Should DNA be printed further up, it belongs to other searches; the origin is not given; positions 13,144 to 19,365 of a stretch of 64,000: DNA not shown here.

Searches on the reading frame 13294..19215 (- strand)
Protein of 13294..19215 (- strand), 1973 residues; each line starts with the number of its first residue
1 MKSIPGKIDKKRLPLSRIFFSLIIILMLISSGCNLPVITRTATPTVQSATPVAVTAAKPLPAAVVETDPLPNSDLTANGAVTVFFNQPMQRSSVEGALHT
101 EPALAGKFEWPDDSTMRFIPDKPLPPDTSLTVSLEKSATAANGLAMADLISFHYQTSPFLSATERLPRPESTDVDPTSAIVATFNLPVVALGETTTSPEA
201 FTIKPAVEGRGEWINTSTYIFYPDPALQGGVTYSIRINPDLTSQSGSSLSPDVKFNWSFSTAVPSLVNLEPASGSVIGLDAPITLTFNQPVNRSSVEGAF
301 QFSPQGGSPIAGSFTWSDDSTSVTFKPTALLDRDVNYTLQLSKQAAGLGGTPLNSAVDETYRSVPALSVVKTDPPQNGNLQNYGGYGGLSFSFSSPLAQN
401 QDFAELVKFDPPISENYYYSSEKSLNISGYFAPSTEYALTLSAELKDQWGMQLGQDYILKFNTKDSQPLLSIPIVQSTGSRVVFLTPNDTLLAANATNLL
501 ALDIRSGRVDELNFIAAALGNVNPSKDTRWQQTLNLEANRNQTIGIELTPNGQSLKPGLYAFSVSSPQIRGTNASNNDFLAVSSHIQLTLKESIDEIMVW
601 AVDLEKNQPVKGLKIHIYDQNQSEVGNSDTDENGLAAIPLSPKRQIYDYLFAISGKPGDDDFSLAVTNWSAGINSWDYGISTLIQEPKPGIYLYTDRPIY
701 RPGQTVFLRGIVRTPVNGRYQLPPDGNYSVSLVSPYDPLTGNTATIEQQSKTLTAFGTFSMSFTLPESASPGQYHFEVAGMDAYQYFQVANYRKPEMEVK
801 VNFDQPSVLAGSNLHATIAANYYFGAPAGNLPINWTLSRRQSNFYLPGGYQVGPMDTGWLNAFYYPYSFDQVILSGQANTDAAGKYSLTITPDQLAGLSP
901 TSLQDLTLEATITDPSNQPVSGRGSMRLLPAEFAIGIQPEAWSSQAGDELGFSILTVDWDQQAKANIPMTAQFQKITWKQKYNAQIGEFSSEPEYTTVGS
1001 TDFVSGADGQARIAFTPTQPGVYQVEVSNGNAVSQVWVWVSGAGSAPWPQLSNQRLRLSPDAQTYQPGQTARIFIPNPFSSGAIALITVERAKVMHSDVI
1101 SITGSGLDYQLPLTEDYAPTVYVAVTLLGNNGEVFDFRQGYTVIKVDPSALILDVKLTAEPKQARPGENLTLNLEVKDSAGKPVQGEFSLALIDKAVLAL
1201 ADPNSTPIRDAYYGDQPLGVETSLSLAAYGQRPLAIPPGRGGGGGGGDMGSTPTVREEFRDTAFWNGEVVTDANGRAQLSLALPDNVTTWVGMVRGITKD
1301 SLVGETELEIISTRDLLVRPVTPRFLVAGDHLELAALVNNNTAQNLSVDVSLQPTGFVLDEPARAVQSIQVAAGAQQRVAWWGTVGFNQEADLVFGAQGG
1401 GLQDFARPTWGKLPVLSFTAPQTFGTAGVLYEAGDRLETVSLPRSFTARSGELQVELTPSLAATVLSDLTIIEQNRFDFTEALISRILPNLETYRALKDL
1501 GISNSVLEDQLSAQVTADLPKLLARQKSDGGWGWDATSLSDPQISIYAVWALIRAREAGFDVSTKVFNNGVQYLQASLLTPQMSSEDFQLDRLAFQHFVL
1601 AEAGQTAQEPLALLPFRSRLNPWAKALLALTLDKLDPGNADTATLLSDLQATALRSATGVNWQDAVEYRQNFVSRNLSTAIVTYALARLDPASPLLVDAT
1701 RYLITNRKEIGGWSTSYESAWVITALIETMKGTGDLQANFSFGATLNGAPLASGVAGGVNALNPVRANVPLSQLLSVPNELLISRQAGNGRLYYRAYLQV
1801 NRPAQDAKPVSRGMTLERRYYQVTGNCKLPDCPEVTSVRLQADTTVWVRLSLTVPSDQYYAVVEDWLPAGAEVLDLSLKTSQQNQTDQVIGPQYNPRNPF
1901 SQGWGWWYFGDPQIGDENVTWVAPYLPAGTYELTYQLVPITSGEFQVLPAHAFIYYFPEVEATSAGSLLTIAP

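Call 6: search_protein_families(library=pfam, proteins=[window:13294-19215:-], max_evalue=0.01)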
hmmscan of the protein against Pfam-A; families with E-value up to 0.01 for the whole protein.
window:13294-19215:- (1973 aa): 12 families
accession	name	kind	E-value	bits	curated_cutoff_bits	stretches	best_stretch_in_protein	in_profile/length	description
PF13205.12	Big_5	-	2.4e-31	109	23.6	3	264-354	5-96/105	Bacterial Ig-like domain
PF07703.20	A2M_BRD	-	8e-21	75.3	22.7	1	1056-1200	1-140/140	Alpha-2-macroglobulin bait region domain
PF17973.7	bMG10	-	8.1e-21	75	26.2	1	1813-1959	1-131/131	Bacterial Alpha-2-macroglobulin MG10 domain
PF00207.28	A2M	-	2.8e-19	69.2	21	1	1262-1352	1-92/92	Alpha-2-macroglobulin family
PF01835.25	MG2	-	6.3e-17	62.2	32.8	1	691-789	2-96/96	MG2 domain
PF11974.14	bMG3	-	1.5e-13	51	34.9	1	584-682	2-100/103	Bacterial alpha-2-macroglobulin MG3 domain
PF17964.7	Big_10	-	8.9e-11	42.7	22.9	2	53-134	74-158/164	Bacterial Ig domain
PF02369.22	Big_1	-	1.3e-07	32.1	34.9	0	989-1034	40-86/93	Bacterial Ig-like domain (group 1)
PF17972.7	bMG5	-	3.8e-07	31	26.5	1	797-929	3-126/127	Bacterial Alpha-2-macroglobulin MG5 domain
PF17962.7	bMG6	-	3.2e-05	24.5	23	1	936-1032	1-100/112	Bacterial macroglobulin domain 6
PF04234.18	CopC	-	0.00062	21.2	23.3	0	265-297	3-36/92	CopC domain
PF13620.12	CarboxypepD_reg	-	0.0049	17.6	32.3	0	605-642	9-47/82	Carboxypeptidase regulatory-like domain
